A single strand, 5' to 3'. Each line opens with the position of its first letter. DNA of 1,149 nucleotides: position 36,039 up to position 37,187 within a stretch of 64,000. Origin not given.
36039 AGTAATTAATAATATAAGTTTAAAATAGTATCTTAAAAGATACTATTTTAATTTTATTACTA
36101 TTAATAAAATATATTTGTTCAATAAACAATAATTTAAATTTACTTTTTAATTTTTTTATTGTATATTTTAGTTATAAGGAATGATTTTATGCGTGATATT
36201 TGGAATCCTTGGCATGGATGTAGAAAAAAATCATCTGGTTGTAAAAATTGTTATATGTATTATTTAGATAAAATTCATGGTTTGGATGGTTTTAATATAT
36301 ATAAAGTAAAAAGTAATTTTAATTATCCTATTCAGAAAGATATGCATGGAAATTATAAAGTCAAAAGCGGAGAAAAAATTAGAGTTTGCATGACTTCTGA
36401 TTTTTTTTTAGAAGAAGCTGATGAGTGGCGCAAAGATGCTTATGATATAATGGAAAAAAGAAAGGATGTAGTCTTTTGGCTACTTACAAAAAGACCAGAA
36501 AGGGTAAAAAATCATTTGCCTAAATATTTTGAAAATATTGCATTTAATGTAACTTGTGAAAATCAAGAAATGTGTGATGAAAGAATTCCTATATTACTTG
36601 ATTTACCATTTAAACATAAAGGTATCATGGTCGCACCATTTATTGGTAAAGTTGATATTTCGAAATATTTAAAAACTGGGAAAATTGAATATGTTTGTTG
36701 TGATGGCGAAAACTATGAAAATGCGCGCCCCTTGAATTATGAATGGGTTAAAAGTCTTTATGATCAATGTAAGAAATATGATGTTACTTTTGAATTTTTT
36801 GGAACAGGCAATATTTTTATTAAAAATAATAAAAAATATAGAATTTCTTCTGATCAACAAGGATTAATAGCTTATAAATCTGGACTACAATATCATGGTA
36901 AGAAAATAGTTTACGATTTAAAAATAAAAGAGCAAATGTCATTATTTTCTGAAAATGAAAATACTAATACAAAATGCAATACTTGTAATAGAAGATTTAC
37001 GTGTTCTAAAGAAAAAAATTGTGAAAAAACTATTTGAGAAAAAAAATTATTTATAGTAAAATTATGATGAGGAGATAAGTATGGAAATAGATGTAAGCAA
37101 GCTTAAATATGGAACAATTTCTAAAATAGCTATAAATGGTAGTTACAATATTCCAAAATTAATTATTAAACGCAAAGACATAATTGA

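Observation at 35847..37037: DUF5131 (phage Gp37/Gp68) protein with extra Cys-rich tail, beside a 66-aa membrane peptide, upstream of yceD-rpmF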

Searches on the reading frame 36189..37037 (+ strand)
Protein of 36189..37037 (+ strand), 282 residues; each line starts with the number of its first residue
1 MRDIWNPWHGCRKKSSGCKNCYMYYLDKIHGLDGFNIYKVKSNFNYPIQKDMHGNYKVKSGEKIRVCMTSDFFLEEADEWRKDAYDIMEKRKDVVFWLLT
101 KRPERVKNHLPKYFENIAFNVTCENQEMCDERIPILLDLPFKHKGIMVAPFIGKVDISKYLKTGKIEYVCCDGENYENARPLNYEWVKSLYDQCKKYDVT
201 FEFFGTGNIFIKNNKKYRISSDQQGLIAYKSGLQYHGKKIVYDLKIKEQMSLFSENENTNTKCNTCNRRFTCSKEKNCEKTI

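Call 3: search_protein_families(library=pfam, proteins=[window:36189-37037:+], max_evalue=0.01)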
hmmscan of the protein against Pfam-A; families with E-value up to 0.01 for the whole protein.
window:36189-37037:+ (282 aa): 2 families
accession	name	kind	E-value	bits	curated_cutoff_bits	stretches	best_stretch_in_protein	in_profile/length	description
PF07505.17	DUF5131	-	2.3e-37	129.2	28.9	1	3-212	9-221/243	Protein of unknown function (DUF5131)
PF17338.8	GP88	-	0.0006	20.2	24.4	1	59-119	96-156/230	Gene product 88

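Call 4: search_protein_families(library=ncbifam, proteins=[window:36189-37037:+], max_evalue=0.01)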
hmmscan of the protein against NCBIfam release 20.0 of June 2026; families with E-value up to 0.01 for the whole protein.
window:36189-37037:+ (282 aa): 1 family
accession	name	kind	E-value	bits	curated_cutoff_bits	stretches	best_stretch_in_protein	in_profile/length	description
TIGR04471.1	rSAM_mob_pairA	equivalog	3e-05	23.6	355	1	67-200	62-191/220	radical SAM mobile pair protein A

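Call 9: find_homologous_proteins(query=window:36189-37037:+)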
Query window:36189-37037:+ (282 aa): 4962 proteins with E <= 0.001 among 5234 candidates; the best 120 are listed.
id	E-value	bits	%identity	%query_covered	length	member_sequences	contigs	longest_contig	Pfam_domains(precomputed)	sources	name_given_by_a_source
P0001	1.7e-195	666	100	100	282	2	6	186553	PF07505.18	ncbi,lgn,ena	-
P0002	3.8e-111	389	60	99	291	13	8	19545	PF07505.18,PF17338.9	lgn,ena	-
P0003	4.6e-111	389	60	99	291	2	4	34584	PF07505.18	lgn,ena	-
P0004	2.2e-110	387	63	99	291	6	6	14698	PF07505.18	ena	-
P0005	4.2e-110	386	61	99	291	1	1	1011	PF07505.18,PF17338.9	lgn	-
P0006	6.3e-110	385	60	99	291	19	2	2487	PF07505.18,PF17338.9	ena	-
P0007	7.4e-110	385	60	99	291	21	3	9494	PF07505.18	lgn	-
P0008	6.0e-109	382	61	99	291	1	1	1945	PF07505.18,PF17338.9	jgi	jgi:protein gp37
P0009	6.7e-109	382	60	99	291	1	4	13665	PF07505.18,PF17338.9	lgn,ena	-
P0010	1.3e-108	381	61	98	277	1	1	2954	PF07505.18,PF17338.9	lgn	-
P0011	2.8e-108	380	59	99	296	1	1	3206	PF07505.18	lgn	-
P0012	3.5e-108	380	62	99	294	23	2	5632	PF07505.18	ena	-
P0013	3.8e-108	379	60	99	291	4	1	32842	PF07505.18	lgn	-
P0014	9.1e-108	378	61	99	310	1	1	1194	PF07505.18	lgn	-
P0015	1.3e-107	378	60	99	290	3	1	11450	PF07505.18,PF17338.9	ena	-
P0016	1.9e-107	377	60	99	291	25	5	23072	PF07505.18,PF17338.9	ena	-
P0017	2.8e-107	377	59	99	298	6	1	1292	PF07505.18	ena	-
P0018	4.1e-107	376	59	99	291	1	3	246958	PF07505.18,PF17338.9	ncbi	-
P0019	4.1e-107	376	59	100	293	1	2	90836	PF07505.18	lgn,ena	-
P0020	8.0e-107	375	59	99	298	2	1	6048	PF07505.18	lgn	-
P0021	8.8e-107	375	59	99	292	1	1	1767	PF07505.18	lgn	-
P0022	1.1e-106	375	58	99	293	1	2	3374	PF07505.18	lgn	-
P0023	1.7e-106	374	58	96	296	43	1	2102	PF07505.18,PF17338.9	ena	-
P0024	1.7e-106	374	60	99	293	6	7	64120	PF07505.18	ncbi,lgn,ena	-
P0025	1.7e-106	374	57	99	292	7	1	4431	PF07505.18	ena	-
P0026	1.7e-106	374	57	100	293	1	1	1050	PF07505.18,PF17338.9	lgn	-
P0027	1.8e-106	374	60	99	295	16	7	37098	PF07505.18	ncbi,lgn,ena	-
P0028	2.2e-106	374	59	99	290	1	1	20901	PF07505.18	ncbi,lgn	-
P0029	2.3e-106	374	61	99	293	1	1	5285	PF07505.18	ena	-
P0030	2.5e-106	373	59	99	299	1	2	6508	PF07505.18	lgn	-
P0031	3.5e-106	373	58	99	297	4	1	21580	PF07505.18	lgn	-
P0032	3.7e-106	373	58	99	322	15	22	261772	PF07505.18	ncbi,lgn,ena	-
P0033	3.8e-106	373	58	99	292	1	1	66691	PF07505.18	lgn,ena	-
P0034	4.8e-106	373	60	99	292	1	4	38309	PF07505.18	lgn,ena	-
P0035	4.9e-106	373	60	99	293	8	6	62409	PF07505.18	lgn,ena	-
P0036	5.5e-106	372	57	99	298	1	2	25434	PF07505.18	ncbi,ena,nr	ncbi:MAG: DUF5131 family protein [Ruminococcus sp.]|nr:DUF5131 family protein [Ruminococcus sp.]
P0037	5.9e-106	372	59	99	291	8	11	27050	PF07505.18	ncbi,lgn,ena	-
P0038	6.5e-106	372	60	99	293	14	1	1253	PF07505.18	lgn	-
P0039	6.5e-106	372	58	99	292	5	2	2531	PF07505.18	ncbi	-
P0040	8.3e-106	372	60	99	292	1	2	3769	PF07505.18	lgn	-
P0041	1.4e-105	371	60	99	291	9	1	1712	PF07505.18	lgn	-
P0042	1.8e-105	371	59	99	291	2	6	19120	PF07505.18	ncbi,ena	-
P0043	2.0e-105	371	59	99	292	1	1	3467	PF07505.18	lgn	-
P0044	2.3e-105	370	57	99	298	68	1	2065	PF07505.18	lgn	-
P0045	2.3e-105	370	59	99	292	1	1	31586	PF07505.18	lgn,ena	-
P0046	2.4e-105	370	62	99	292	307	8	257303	PF07505.18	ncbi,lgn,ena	-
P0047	2.7e-105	370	57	99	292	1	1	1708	PF07505.18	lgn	-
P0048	3.1e-105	370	59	99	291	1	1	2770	PF07505.18,PF17338.9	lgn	-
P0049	3.2e-105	370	59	99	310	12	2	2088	PF07505.18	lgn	-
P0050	3.3e-105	370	57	99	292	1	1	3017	PF07505.18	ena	-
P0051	3.4e-105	370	57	99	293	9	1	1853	PF07505.18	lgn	-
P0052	3.6e-105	370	59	99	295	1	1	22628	PF07505.18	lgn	-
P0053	4.2e-105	369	57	99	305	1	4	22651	PF07505.18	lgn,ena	-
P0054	4.3e-105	369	59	99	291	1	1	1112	PF07505.18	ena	-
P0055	5.0e-105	369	58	99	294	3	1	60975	PF07505.18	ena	-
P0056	5.0e-105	369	59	99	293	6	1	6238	PF07505.18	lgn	-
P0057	5.6e-105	369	58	99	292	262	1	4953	PF07505.18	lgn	-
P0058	5.9e-105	369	58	99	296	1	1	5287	PF07505.18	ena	-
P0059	6.1e-105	369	58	99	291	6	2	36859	PF07505.18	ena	-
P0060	6.9e-105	369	57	99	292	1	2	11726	PF07505.18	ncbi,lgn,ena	-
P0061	7.7e-105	369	58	99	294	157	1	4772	PF07505.18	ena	-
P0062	7.9e-105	369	60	100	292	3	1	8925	PF07505.18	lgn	-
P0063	9.7e-105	368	56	99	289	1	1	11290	PF07505.18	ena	-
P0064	1.1e-104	368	59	99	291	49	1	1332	PF07505.18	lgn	-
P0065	1.3e-104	368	57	99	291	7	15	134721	PF07505.18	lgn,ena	-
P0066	1.5e-104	368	59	99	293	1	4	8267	PF07505.18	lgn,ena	-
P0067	1.9e-104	367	58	99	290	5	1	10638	PF07505.18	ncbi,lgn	-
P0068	2.0e-104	367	58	99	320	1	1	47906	PF07505.18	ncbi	-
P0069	2.3e-104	367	59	99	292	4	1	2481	PF07505.18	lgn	-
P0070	2.3e-104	367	59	99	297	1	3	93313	PF07505.18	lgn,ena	-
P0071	2.3e-104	367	59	99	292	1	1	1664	PF07505.18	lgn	-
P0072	2.6e-104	367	58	99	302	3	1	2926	PF07505.18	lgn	-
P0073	3.2e-104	367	57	99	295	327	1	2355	PF07505.18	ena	-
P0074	3.5e-104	366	59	99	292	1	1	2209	PF07505.18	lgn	-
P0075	3.7e-104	366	60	99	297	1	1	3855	PF07505.18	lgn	-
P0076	4.1e-104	366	58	99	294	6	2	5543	PF07505.18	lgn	-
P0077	4.1e-104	366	58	99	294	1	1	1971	PF07505.18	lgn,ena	-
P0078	4.6e-104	366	57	99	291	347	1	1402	PF07505.18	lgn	-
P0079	4.6e-104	366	57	99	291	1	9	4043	PF07505.18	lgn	-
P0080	5.1e-104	366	60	99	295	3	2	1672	PF07505.18,PF17338.9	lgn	-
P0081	5.3e-104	366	58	99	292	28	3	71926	PF07505.18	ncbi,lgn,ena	-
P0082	5.5e-104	366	58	99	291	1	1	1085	PF07505.18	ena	-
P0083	5.5e-104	366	58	99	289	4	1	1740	PF07505.18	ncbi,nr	ncbi:MAG: phage Gp37/Gp68 family protein [Ruminiclostridium sp.]|nr:phage Gp37/Gp68 family protein [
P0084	5.6e-104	366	58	99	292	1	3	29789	PF07505.18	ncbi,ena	-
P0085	7.2e-104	365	58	99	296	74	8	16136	PF07505.18,PF17338.9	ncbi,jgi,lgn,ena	-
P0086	8.1e-104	365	57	99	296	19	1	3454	PF07505.18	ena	-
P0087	8.3e-104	365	57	99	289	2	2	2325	PF07505.18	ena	-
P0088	8.3e-104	365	56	99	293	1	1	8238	PF07505.18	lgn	-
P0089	9.2e-104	365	58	99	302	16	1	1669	PF07505.18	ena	-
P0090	9.7e-104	365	56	99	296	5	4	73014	PF07505.18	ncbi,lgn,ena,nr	ncbi:MAG: DUF5131 family protein [Ruminococcus sp.]|nr:DUF5131 family protein [Ruminococcus sp.]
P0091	9.8e-104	365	56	100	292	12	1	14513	PF07505.18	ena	-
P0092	9.9e-104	365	59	99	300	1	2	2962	PF07505.18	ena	-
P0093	1.2e-103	365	60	99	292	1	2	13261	PF07505.18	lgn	-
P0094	1.2e-103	365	59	99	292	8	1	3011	PF07505.18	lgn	-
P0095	1.2e-103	365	57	99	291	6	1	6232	PF07505.18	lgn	-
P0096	1.3e-103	365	58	99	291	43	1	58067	PF07505.18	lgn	-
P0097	1.4e-103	364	58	99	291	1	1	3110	PF07505.18,PF17338.9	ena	-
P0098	1.5e-103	364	56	99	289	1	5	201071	PF07505.18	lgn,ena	-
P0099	1.5e-103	364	59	99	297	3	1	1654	PF07505.18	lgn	-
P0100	1.5e-103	364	56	99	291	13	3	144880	PF07505.18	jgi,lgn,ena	-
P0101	1.6e-103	364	59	99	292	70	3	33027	PF07505.18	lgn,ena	-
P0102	1.7e-103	364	58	98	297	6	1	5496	PF07505.18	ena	-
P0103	1.7e-103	364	56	99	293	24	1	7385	PF07505.18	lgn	-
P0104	1.7e-103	364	57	99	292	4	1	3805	PF07505.18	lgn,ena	-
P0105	2.0e-103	364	58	99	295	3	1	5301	PF07505.18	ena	-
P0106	2.0e-103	364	57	99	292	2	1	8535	PF07505.18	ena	-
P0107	2.2e-103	364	55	99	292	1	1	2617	PF07505.18,PF17338.9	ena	-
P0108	2.2e-103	364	58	99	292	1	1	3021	PF07505.18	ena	-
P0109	2.3e-103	364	57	99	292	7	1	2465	PF07505.18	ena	-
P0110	2.3e-103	364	56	99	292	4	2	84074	PF07505.18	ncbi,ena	-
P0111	2.3e-103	364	55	99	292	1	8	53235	PF07505.18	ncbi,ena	-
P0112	2.4e-103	364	55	99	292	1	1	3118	PF07505.18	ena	-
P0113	2.5e-103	364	57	99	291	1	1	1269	PF07505.18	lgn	-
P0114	2.5e-103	364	58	99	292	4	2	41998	PF07505.18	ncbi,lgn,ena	-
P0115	2.5e-103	364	58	99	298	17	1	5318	PF07505.18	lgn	-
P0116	2.5e-103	364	59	99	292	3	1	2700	PF07505.18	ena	-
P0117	3.0e-103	363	57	99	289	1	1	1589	PF07505.18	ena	-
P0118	3.1e-103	363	59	99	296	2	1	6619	PF07505.18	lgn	-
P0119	3.1e-103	363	61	96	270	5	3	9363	PF07505.18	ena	-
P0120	3.3e-103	363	60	99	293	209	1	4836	PF07505.18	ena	-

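Call 11: find_encoding_contigs(protein=P0001, flank=6000, max_places=6)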
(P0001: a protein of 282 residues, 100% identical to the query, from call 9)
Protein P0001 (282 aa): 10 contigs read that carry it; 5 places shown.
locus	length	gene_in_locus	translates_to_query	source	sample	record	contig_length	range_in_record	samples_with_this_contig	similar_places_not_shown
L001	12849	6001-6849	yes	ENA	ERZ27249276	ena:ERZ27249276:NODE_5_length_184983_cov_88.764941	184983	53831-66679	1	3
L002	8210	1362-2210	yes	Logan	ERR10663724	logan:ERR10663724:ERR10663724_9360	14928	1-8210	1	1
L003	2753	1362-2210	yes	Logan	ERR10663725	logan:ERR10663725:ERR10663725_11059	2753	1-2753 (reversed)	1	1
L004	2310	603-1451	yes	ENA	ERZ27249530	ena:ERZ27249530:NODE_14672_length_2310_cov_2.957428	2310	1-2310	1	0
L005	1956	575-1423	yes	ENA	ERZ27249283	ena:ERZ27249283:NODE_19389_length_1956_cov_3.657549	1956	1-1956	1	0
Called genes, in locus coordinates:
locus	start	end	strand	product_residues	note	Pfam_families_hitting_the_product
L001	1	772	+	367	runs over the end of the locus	PF00226:DnaJ, PF01556:DnaJ_C, PF27659:CHP02642 (faint), PF00684:DnaJ_CXXCXGXG, PF15777:Anti-TRAP (faint)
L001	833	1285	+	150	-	-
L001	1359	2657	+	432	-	PF00919:UPF0004, PF04055:Radical_SAM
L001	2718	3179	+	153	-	-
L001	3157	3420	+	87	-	PF13240:Zn_Ribbon_1 (weak)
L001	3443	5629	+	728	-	PF23139:OB_YrrC, PF14490:HHH_RecD2, PF01443:Viral_helicase1 (faint), PF13086:AAA_11 (weak), PF13245:AAA_19, PF13604:AAA_30, PF18335:SH3_13, PF13538:UvrD_C_2, +1 more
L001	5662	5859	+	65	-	-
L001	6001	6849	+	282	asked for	PF07505:DUF5131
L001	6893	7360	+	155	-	PF02620:YceD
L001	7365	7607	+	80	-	PF01783:Ribosomal_L32p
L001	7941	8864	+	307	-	PF00781:DAGK_cat, PF19279:YegS_C (weak)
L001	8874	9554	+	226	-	PF06541:ABC_trans_CmpB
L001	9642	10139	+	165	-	PF01966:HD (faint)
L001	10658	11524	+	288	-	-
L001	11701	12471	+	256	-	PF10609:ParA, PF13614:AAA_31, PF01656:CbiA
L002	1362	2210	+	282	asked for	PF07505:DUF5131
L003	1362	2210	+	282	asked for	PF07505:DUF5131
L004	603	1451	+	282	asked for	PF07505:DUF5131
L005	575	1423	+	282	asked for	PF07505:DUF5131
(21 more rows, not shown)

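Call 12: list_cluster_members(proteins=[P0001, P0046, P0018, P0032])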
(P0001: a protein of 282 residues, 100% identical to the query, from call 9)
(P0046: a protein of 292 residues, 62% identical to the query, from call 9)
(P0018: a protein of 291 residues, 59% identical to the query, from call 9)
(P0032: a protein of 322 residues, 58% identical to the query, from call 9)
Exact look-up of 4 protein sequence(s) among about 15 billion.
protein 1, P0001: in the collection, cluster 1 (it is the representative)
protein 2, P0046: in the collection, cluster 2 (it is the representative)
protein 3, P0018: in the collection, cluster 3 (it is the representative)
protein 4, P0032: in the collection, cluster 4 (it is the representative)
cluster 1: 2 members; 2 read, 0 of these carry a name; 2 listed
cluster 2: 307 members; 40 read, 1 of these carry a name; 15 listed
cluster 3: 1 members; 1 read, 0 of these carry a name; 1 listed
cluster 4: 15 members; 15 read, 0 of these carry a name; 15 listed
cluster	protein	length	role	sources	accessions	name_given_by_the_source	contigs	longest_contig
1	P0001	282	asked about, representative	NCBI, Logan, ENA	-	-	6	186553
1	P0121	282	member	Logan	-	-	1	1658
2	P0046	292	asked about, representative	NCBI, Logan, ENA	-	-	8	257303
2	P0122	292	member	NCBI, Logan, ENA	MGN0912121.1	MAG: DUF5131 family protein [Alphaproteobacteria bacterium]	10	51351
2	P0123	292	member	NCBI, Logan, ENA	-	-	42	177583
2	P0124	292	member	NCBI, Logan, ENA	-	-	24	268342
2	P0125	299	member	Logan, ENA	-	-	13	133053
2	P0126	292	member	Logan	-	-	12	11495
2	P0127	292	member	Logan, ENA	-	-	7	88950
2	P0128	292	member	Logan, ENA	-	-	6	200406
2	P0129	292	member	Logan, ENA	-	-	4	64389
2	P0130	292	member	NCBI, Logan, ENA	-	-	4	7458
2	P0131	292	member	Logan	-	-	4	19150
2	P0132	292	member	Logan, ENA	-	-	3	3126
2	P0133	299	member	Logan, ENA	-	-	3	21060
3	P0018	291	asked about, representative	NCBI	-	-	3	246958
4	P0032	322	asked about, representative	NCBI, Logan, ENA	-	-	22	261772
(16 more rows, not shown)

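Call 13: find_related_loci(query=A1, collection=genome_contigs, flank=6000)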
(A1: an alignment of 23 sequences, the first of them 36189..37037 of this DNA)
Query A1 (282 aa) in genome_contigs; peptide patterns used: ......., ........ (x = any residue, [..] = any of these).
600 stretches matched a pattern (row limit reached: there are more); 581 encode a relative of the query (tblastn E <= 1e-3); the best 80 are kept; 80 distinct loci.
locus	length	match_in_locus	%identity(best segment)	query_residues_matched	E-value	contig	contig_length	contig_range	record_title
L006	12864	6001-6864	60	1-280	8e-111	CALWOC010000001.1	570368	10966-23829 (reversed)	MAG: uncultured Clostridia bacterium isolate BRZ_EH__bin69 genome assembly, contig: BRZ_EH__NODE_6_length_570368_cov_18.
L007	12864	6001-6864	59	1-280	1e-110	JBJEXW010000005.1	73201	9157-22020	MAG: Clostridia bacterium isolate LOHA17_bin.027 NODE_125_length_73201_cov_39.148019, whole genome shotgun sequence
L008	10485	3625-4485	59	1-278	1e-109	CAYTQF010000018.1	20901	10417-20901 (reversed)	MAG TPA_asm: uncultured Azospirillaceae bacterium isolate SRP199465_co2_47 genome assembly, contig: NODE_7311_length_209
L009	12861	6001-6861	62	1-278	1e-109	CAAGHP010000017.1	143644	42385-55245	MAG TPA_asm: Alphaproteobacteria bacterium, isolate HGM16763, WGS project CAAGHP010000000 data, contig: SRS476280_65_k11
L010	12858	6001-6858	58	1-278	1e-108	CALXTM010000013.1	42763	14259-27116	MAG: uncultured Alphaproteobacteria bacterium isolate BRZ_DP__bin105 genome assembly, contig: BRZ_DP__NODE_1241_length_4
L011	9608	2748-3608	57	1-278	4e-108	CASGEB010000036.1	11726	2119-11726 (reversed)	uncultured proteobacterium isolate T5_L3_314314_idba_bin.18 genome assembly, contig: T5_L3_314314_idba_bin.18.fa_scaffol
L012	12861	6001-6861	59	1-280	1e-107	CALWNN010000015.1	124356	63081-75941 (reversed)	MAG: uncultured Clostridia bacterium isolate E25__bin179 genome assembly, contig: E25__k127_2919995, whole genome shotgu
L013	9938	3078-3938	58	1-278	4e-107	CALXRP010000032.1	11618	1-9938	MAG: uncultured Alphaproteobacteria bacterium isolate BRZ_BN__bin26 genome assembly, contig: BRZ_BN__NODE_4433_length_11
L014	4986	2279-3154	58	1-281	2e-107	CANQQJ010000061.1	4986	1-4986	MAG: uncultured Clostridia bacterium isolate Lapin-012__bin102 genome assembly, contig: Lapin-012__NODE_15743_length_498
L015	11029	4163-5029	59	1-280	1e-106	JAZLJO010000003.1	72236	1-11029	MAG: Candidatus Enterousia sp. isolate T1900044962_TA20190024.MAGScoT_cleanbin_000037 SGB_3966_k141_82281, whole genome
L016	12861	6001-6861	57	1-280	9e-107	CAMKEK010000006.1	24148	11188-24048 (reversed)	MAG: uncultured Clostridia bacterium isolate SRR12081294_bin.13_metaWRAP_v1.3_MAG genome assembly, contig: ERZ12289768.2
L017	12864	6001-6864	57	1-280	8e-107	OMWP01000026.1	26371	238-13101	uncultured Clostridiales bacterium isolate RUG041 genome assembly, contig: scaffold_1243, whole genome shotgun sequence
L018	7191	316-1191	61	1-280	1e-106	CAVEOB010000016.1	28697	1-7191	[Ruminococcus] gnavus isolate H07648-L1_cleanbin_000019 genome assembly, contig: Spades_H07648-L1_contig_851, whole geno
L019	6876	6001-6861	56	1-280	2e-106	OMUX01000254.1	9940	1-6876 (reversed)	uncultured Erysipelotrichaceae bacterium isolate hRUG900 genome assembly, contig: NODE_10175_length_9940_cov_5.69813, wh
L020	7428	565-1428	57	1-280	5e-106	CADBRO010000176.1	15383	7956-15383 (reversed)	MAG: uncultured Lachnospiraceae bacterium isolate RUG14236 genome assembly, contig: RUG14236_asm_176, whole genome shotg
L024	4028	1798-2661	57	1-280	5e-106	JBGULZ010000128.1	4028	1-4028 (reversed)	MAG: Ruminococcus sp. isolate ruminal_MAG_245 ruminal_MAG_245_contig_0128, whole genome shotgun sequence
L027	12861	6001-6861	56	1-280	2e-104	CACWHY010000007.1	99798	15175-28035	MAG: Ruminococcus flavefaciens isolate RUG10602 genome assembly, contig: RUG10602_asm_7, whole genome shotgun sequence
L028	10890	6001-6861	57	1-280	2e-104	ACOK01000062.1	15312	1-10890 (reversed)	Ruminococcus flavefaciens FD-1 Contig64, whole genome shotgun sequence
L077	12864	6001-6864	54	1-280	4e-102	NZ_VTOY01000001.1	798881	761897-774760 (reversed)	Selenomonas ruminis strain mPRGC5 1, whole genome shotgun sequence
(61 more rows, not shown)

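Call 22: search_solved_structures(query=A1, max_evalue=1, show_alignments=2)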
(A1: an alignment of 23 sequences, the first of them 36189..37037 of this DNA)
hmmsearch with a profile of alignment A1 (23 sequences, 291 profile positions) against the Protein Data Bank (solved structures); distinct sequences matched with E-value up to 1: 0.

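Call 30: predict_structure(alignment_id=A1)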
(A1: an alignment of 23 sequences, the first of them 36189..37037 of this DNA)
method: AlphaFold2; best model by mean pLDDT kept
length: 282 residues; sequences in the alignment: 23
mean_pLDDT: 76.5   pTM: 0.77
mean pLDDT of the five models: 76.5, 73.7, 70.8, 69.5, 66.9
residues with pLDDT >= 90: 69; 70-90: 140; 50-70: 36; < 50: 37
segments of 3 or more residues with pLDDT < 50: 248-282
pLDDT, mean of each block of 10 residues (from residue 1): 64 70 71 71 76 81 74 72 86 87 85 86 91 95 91 91 96 65 90 97 80 85 76 89 65 38 42 37 37
secondary structure, 60 per line:
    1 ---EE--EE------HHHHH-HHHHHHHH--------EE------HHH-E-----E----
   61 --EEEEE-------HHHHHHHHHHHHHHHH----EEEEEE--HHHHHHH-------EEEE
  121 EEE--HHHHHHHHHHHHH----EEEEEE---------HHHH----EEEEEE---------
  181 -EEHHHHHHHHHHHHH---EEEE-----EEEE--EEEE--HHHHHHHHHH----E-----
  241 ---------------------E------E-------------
elements in order: H16-20 H22-29 E63-67 H75-90 E95-100 H103-109 E117-123 H126-138 E143-148 H158-161 E166-171 H184-196 E200-203 E209-212 E215-218 H221-230

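Call 34: fold_search(model_id=the predicted structure, library=pdb)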
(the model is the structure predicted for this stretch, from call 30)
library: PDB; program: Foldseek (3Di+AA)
matches with E <= 10: 1002; with E <= 0.001: 0
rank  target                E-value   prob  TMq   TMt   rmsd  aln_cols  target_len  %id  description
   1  3rf9_A                1.5e-02  0.80  0.38  0.32  10.5       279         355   14  X-ray structure of RlmN from Escherichia coli (released 2011-05-11)
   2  6yqx                  2.5e-02  0.90  0.29  0.42   8.5       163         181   10  Crystal structure of DeNovoTIM13, a de novo designed TIM barrel (released 2021-07-21)
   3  6wvs                  2.7e-02  0.97  0.33  0.47   4.2       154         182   10  Hyperstable de novo TIM barrel variant DeNovoTIM15 (released 2020-11-25)
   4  7mcd_B                2.8e-02  0.94  0.32  0.46   5.4       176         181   10  Crystal structure of an AI-designed TIM-barrel F15C (released 2022-01-19)
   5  7mcc                  3.2e-02  0.92  0.33  0.45   6.2       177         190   13  Crystal structure of an AI-designed TIM-barrel F2C (released 2022-01-19)
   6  7p12                  3.2e-02  0.87  0.29  0.42   9.3       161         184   10  DeNovoTIM13-SB, a de novo designed TIM barrel with a salt-bridge cluster (released 2021-12-15)
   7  8yfh_A                3.2e-02  0.57  0.29  0.22  10.6       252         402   12  Structure of alpha-1,3-glucanase agn1 (released 2025-02-26)
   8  4rh0                  3.6e-02  0.69  0.36  0.31   8.4       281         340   12  Spore photoproduct lyase C140A/S76C mutant with bound AdoMet (released 2014-10-22)
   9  4fhf                  4.4e-02  0.72  0.35  0.30   8.1       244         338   16  Spore photoproduct lyase C140A mutant with dinucleoside spore photoproduct (released 2012-07-18)
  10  6hq5_A                4.6e-02  0.69  0.28  0.22   8.6       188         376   12  Structure of EAL Enzyme Bd1971 - cAMP and cyclic-di-GMP bound form (released 2019-07-31)
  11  4fhe                  5.3e-02  0.69  0.35  0.30   7.5       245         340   14  Spore photoproduct lyase C140A mutant (released 2012-07-18)
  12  4avf_D                5.6e-02  0.57  0.33  0.31   8.7       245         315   11  Crystal structure of Pseudomonas aeruginosa inosine 5'-monophosphate dehydrogenase (released 2013-01-09)
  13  4avf_A                5.9e-02  0.57  0.33  0.31   8.9       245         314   11  Crystal structure of Pseudomonas aeruginosa inosine 5'-monophosphate dehydrogenase (released 2013-01-09)
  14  7mcd_A                6.3e-02  0.90  0.33  0.47   5.7       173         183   12  Crystal structure of an AI-designed TIM-barrel F15C (released 2022-01-19)
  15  1tqx_A                6.3e-02  0.89  0.33  0.41   5.3       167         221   14  Crystal Structure of Pfal009167 A Putative D-Ribulose 5-Phosphate 3-Epimerase from P.falciparum (released 2004-12-21)
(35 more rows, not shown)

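Call 38: search_protein_families(library=phrogs, proteins=[window:36189-37037:+], max_evalue=0.001)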
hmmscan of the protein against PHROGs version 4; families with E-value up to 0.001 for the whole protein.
window:36189-37037:+ (282 aa): 1 family
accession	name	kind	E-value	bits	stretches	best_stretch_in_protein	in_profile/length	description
phrog_2045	-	unknown function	1.6e-39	137.1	1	5-255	14-251/299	-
